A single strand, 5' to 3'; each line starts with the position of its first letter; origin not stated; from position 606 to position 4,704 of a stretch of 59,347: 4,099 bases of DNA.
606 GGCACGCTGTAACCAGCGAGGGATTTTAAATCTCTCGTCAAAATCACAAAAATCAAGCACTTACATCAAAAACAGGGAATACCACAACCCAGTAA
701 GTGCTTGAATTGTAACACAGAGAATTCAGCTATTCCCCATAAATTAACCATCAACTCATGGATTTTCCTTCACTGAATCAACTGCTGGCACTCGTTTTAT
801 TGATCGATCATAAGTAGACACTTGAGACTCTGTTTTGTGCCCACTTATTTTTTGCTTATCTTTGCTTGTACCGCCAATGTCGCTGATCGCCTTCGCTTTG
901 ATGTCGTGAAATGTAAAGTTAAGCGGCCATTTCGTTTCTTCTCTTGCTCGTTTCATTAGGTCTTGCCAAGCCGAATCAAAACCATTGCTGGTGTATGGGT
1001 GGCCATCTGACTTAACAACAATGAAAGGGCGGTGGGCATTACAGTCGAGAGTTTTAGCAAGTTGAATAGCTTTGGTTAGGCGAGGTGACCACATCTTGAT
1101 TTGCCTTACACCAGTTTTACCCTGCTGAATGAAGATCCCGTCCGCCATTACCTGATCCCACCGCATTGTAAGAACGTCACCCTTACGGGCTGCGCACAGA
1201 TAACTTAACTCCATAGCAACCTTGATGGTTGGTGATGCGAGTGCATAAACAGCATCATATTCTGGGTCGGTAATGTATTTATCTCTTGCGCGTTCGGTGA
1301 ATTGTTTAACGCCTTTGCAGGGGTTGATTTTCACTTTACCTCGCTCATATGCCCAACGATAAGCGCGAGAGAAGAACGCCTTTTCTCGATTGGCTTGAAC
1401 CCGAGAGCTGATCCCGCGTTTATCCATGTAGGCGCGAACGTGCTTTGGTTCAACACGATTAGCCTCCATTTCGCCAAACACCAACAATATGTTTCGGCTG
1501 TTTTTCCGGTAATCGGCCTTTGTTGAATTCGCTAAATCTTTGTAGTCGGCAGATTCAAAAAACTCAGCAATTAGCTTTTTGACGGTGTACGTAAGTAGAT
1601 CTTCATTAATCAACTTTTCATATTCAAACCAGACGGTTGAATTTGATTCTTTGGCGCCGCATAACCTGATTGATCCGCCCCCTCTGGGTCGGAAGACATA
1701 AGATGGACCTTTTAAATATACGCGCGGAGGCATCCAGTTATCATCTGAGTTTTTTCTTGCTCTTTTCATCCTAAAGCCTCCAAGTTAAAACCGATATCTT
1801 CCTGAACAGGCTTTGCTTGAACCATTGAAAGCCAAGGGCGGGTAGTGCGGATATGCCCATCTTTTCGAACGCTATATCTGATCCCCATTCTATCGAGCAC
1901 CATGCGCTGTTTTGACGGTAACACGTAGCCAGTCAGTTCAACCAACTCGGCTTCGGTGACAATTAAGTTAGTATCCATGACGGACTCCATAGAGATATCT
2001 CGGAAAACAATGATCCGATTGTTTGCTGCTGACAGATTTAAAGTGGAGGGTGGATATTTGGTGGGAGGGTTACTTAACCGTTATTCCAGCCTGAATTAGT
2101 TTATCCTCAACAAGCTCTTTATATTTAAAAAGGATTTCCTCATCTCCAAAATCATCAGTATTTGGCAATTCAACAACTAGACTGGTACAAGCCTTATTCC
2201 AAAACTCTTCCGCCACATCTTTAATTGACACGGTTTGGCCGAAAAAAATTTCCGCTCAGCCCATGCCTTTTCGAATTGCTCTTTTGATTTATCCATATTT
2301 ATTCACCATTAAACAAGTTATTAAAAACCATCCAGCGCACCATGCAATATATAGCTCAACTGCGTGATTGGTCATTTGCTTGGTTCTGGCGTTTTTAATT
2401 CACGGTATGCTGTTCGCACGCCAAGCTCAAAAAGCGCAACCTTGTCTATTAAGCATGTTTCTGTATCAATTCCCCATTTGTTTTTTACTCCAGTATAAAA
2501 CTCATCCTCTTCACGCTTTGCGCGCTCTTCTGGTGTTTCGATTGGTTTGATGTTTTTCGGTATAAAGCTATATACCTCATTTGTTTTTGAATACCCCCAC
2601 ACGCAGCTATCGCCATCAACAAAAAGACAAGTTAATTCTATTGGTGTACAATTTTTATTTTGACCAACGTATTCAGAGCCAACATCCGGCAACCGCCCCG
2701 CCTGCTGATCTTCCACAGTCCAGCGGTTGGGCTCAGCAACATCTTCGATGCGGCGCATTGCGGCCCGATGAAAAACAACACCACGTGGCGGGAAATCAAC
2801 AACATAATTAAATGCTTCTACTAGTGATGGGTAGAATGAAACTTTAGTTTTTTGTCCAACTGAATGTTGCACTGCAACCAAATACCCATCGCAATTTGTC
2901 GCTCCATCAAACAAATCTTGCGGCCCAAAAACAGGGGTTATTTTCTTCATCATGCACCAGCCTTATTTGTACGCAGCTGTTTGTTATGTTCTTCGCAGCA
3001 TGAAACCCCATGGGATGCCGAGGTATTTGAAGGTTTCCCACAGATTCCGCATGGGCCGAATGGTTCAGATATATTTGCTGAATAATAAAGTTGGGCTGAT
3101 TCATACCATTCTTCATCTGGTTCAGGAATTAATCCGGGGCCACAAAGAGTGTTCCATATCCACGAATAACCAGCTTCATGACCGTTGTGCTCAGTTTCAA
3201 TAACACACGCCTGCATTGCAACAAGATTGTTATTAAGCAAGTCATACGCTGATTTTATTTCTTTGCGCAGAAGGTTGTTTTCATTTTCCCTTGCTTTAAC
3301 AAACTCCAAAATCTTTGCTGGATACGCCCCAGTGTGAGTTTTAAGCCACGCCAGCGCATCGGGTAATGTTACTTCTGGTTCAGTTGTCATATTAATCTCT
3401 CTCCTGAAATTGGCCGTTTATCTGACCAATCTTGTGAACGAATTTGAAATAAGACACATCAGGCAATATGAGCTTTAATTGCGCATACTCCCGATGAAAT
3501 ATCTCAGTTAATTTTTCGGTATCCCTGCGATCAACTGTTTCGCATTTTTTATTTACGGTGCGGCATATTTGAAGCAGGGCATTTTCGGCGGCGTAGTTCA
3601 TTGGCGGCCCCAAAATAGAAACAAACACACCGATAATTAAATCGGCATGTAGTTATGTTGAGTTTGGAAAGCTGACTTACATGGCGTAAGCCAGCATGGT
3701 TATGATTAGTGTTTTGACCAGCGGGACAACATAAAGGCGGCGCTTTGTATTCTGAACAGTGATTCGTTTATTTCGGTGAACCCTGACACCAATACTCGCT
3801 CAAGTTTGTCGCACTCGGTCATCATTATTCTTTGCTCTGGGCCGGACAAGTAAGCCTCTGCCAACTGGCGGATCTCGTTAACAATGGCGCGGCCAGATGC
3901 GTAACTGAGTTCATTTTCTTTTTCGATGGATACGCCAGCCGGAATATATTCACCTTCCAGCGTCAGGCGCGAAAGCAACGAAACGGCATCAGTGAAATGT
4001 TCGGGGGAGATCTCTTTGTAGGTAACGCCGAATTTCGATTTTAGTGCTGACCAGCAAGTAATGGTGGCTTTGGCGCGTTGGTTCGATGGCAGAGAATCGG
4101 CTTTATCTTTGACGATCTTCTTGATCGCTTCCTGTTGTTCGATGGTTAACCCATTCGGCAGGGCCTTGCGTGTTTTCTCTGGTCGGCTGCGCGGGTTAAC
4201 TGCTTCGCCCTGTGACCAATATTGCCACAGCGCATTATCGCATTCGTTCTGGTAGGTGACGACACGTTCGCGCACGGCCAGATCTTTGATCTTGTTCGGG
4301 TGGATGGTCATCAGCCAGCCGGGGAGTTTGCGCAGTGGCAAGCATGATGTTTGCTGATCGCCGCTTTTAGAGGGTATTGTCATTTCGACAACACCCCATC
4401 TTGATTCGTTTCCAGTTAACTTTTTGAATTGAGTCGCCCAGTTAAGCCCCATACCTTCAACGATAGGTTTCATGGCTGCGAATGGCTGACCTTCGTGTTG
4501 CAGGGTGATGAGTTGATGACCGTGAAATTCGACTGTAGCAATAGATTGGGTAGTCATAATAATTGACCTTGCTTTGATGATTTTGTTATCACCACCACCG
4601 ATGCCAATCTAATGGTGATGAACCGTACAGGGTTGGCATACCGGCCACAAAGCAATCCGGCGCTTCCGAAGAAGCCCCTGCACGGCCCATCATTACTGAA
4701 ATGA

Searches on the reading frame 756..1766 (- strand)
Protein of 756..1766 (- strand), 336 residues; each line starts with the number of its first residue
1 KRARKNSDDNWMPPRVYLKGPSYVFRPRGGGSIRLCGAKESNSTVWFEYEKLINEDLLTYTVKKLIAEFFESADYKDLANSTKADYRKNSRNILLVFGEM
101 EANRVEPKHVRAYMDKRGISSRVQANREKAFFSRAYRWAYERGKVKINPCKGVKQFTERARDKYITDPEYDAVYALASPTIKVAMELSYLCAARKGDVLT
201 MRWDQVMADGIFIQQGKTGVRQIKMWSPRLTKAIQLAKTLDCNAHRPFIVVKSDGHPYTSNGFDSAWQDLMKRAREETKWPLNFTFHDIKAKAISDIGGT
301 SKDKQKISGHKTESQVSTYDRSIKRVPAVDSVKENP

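Call 89: search_protein_families(library=pfam, proteins=[window:756-1766:-], max_evalue=0.001)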
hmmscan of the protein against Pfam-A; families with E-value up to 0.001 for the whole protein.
window:756-1766:- (336 aa): 1 family
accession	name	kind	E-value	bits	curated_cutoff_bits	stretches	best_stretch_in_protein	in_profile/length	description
PF00589.27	Phage_integrase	-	5.5e-10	39.7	27.1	1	178-322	16-168/172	Phage integrase family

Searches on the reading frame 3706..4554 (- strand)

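Call 89: search_protein_families(library=pfam, proteins=[window:3706-4554:-], max_evalue=0.001)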
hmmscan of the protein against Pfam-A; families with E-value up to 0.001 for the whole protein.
window:3706-4554:- (282 aa): 1 family
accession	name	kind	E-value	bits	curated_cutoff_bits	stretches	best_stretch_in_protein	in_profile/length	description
PF10547.14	P22_AR_N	-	1.1e-39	135.6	30.7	1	7-118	2-114/115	P22_AR N-terminal domain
